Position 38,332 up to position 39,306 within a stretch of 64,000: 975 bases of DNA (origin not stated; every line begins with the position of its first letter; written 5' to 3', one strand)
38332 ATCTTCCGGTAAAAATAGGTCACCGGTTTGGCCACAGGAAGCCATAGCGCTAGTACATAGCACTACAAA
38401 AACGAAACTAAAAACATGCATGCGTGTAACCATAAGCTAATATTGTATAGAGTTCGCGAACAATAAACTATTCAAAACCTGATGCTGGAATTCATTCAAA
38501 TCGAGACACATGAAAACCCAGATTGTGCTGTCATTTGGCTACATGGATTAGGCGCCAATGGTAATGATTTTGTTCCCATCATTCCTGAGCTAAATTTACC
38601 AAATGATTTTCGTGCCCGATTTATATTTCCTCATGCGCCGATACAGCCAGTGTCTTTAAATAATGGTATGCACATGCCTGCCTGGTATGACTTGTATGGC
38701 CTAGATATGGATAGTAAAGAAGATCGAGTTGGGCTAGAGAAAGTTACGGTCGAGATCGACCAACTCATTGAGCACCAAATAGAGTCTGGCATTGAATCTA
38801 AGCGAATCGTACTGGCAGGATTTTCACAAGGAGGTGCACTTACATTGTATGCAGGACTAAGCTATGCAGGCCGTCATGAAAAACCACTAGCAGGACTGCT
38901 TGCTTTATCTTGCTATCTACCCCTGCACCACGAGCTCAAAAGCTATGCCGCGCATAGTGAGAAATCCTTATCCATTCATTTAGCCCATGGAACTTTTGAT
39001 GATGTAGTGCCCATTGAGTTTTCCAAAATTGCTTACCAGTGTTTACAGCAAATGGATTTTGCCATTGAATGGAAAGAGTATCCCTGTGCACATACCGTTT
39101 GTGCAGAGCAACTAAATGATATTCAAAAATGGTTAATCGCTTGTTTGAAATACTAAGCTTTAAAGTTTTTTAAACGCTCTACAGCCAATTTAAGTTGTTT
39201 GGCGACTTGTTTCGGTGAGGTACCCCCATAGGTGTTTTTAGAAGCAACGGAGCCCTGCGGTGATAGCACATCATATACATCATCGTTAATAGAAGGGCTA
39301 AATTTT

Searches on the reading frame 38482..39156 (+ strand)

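Call 95: search_protein_families(library=pfam, proteins=[window:38482-39156:+], max_evalue=0.001)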
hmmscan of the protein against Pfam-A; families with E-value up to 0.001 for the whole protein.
window:38482-39156:+ (224 aa): 4 families
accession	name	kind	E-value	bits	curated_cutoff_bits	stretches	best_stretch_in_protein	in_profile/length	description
PF02230.22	Abhydrolase_2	-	9.6e-54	182.9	23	1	10-220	10-215/217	Phospholipase/Carboxylesterase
PF03959.19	FSH1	-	4.6e-05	23.6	21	1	79-206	79-201/211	Serine hydrolase (FSH1)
PF20434.5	BD-FAE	-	0.00021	21.3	26.8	0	92-131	74-113/215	BD-FAE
PF07859.19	Abhydrolase_3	-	0.00076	19.7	25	1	92-156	56-121/210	alpha/beta hydrolase fold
